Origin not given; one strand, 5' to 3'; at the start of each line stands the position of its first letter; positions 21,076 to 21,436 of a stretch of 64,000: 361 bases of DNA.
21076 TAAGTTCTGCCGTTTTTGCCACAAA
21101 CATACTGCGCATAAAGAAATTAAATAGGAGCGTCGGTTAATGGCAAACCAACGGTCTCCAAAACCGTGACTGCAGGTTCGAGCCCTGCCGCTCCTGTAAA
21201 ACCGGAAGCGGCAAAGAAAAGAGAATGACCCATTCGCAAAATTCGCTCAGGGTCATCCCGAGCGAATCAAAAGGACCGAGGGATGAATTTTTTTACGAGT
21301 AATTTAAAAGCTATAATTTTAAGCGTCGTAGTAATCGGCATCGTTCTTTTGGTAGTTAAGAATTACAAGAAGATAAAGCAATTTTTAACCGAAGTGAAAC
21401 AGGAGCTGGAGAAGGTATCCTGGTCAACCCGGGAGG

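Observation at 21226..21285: Third family-2 copy upstream of secE covaries: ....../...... replaces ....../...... around the start codon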

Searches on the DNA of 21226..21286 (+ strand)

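Call 42: build_rna_model(alignment_id=A3, structure=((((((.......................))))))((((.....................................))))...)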
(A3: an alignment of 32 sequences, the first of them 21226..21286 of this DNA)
Model R1 built from alignment A3 (32 sequences, 83 columns); structure: as given.
model positions 58; base pairs 10; branch points 1; effective number of sequences 2.69; information 0.961 bits per position. Calibrated on 0.2 Mb of random sequence (short: E-values are rough).
structure used (alignment columns):
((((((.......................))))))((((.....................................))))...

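Call 43: search_with_rna_model(model_id=R1, source=window, filters=off, max_evalue=10, show_alignments=6)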
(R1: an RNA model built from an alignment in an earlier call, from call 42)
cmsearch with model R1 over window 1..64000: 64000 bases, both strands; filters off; matches with E-value up to 10: 15.
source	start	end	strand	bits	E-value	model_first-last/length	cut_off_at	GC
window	21226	21286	+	69.2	5.4e-18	1-58/58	no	0.52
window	56238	56298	+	46.8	1.3e-11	1-58/58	no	0.49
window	23320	23378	+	29.3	1.3e-06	1-58/58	no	0.53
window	21226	21286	-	16.2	0.0073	1-58/58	no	0.52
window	1902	1955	+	11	0.22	1-58/58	no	0.52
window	12509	12589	+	8.8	0.96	1-58/58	no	0.48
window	10279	10338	+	6.2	5.1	1-58/58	no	0.4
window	2451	2468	+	6.2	5.4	34-51/58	no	0.33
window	55240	55259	-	5.9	6.5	5-23/58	no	0.45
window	39170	39202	-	5.6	8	1-58/58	no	0.55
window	56221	56267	-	5.3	9.2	1-58/58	no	0.4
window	10225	10238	-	5.3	9.7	8-21/58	no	0.29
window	25514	25562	-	5.3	9.7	1-58/58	no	0.57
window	41297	41328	-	5.2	9.9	1-58/58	no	0.5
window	45546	45587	-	5.2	9.9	1-58/58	no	0.52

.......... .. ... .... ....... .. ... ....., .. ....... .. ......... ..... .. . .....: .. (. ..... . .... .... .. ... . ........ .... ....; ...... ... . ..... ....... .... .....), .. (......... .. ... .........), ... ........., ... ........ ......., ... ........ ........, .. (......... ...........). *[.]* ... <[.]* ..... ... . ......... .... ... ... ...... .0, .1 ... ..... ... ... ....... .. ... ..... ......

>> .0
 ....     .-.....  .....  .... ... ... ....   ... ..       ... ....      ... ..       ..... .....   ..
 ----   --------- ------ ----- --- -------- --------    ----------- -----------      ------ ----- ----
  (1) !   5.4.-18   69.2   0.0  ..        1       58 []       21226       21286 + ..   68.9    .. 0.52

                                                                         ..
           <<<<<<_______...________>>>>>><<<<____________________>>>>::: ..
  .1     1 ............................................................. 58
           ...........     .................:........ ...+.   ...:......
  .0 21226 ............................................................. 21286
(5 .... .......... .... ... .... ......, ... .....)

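Call 44: search_with_rna_model(model_id=R1, sources=[L001, L002, L003, L004, L005, L006, L007, L008, L009, L010, L011, L012, L013, L014, L015, L016, L017, L018, L019, L020, L021, L022, L023, L024, L025, L026, L027, L028, L029, L030, L031, L032, L033, L034, L035, L036, L037, L038, L039, L040, L041, L042, L043, L044, L045, L046, L047, L048, L049, L050, L051, L052, L053, L054, L055, L056, L057, L058, L059, L060, L061, L062, L063, L064, L065, L066, L067, L068, L069, L070, L071, L072, L073, L074, L075, L076, L077, L078, L079, L080, L202], max_evalue=1, show_alignments=8)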
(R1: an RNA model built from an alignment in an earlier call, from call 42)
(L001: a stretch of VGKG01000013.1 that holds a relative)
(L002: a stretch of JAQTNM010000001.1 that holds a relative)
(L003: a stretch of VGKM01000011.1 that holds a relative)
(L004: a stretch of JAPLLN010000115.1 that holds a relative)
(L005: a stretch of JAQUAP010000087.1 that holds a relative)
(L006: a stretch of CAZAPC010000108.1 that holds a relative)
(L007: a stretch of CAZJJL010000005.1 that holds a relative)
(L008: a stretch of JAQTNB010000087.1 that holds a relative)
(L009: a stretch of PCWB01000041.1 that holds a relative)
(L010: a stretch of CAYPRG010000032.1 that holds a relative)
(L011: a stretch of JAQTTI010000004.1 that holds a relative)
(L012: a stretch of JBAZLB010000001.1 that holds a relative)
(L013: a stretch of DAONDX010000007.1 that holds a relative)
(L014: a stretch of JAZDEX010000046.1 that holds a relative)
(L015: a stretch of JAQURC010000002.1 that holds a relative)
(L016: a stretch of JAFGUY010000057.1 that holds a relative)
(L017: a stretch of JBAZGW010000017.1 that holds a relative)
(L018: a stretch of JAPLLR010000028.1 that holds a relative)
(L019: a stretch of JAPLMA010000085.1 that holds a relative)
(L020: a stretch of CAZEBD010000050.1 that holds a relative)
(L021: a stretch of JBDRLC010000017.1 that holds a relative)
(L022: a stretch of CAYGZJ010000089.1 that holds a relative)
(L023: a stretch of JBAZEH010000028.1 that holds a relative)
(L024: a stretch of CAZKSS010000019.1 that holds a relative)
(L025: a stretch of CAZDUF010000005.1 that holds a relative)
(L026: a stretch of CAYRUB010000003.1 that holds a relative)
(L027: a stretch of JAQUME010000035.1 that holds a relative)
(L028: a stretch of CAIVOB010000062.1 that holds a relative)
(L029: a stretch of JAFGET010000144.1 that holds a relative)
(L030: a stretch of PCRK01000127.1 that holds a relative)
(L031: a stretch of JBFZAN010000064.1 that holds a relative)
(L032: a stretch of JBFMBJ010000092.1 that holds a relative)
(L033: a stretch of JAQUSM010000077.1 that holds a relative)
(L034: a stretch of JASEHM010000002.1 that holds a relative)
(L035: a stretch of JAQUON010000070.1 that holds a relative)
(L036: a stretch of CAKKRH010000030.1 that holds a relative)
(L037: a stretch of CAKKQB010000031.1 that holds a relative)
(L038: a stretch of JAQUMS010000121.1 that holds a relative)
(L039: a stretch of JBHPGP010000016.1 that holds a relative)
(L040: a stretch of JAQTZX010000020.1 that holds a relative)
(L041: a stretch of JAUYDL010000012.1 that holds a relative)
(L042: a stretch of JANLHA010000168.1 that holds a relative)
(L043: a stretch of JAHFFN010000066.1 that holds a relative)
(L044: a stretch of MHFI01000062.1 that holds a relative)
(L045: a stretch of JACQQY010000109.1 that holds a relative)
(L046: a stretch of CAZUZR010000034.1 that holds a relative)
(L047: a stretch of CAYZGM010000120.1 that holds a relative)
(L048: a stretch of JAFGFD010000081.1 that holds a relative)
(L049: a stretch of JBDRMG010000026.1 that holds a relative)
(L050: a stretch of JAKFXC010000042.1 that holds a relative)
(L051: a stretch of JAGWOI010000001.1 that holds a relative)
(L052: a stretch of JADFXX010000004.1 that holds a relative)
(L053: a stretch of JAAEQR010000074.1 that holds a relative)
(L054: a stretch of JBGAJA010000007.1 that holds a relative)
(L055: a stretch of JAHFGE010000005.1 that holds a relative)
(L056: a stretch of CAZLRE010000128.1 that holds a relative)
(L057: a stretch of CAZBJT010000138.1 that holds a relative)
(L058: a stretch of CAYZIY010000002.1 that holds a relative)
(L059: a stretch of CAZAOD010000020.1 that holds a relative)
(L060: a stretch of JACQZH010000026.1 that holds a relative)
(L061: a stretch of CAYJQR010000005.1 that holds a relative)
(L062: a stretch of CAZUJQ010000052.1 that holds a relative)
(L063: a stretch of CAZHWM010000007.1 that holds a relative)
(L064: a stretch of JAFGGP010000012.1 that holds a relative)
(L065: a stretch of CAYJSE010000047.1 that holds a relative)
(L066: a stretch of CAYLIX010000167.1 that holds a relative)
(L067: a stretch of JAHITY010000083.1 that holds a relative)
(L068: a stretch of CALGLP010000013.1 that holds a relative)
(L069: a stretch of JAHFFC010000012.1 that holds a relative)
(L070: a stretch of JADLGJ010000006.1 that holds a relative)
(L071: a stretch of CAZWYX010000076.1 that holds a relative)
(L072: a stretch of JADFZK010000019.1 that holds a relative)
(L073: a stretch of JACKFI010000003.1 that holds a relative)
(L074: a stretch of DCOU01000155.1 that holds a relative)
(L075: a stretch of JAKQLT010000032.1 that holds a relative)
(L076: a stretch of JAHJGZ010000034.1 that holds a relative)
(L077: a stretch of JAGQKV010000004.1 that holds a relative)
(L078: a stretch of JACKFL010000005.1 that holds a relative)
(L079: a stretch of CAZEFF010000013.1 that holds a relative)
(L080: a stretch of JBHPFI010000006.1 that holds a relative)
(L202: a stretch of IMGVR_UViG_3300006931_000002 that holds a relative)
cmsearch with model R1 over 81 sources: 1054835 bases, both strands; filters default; matches with E-value up to 1: 15.
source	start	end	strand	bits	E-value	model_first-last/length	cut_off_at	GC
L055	4496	4568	+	68.7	1.3e-16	1-58/58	no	0.47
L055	672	721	-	38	7.1e-08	1-58/58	no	0.46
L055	672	721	+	35.8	3e-07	1-58/58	no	0.46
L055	4496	4547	-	26.2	0.00017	1-58/58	no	0.46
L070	13310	13348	+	22.8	0.0016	1-58/58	no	0.54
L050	12912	12950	+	22.3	0.0022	1-58/58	no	0.56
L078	12933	12971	+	21.9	0.0029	1-58/58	no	0.54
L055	3779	3812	-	18.5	0.026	1-58/58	no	0.44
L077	12933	12971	+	18.4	0.028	1-58/58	no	0.51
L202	5953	6000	-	17.1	0.066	1-58/58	no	0.65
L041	2189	2249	+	16.3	0.11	1-58/58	no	0.64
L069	282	300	-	16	0.14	5-23/58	no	0.63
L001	3153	3204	-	15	0.26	1-58/58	no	0.48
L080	6244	6303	-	14.3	0.43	1-58/58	no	0.55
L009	9621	9694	+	13.6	0.69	1-58/58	no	0.46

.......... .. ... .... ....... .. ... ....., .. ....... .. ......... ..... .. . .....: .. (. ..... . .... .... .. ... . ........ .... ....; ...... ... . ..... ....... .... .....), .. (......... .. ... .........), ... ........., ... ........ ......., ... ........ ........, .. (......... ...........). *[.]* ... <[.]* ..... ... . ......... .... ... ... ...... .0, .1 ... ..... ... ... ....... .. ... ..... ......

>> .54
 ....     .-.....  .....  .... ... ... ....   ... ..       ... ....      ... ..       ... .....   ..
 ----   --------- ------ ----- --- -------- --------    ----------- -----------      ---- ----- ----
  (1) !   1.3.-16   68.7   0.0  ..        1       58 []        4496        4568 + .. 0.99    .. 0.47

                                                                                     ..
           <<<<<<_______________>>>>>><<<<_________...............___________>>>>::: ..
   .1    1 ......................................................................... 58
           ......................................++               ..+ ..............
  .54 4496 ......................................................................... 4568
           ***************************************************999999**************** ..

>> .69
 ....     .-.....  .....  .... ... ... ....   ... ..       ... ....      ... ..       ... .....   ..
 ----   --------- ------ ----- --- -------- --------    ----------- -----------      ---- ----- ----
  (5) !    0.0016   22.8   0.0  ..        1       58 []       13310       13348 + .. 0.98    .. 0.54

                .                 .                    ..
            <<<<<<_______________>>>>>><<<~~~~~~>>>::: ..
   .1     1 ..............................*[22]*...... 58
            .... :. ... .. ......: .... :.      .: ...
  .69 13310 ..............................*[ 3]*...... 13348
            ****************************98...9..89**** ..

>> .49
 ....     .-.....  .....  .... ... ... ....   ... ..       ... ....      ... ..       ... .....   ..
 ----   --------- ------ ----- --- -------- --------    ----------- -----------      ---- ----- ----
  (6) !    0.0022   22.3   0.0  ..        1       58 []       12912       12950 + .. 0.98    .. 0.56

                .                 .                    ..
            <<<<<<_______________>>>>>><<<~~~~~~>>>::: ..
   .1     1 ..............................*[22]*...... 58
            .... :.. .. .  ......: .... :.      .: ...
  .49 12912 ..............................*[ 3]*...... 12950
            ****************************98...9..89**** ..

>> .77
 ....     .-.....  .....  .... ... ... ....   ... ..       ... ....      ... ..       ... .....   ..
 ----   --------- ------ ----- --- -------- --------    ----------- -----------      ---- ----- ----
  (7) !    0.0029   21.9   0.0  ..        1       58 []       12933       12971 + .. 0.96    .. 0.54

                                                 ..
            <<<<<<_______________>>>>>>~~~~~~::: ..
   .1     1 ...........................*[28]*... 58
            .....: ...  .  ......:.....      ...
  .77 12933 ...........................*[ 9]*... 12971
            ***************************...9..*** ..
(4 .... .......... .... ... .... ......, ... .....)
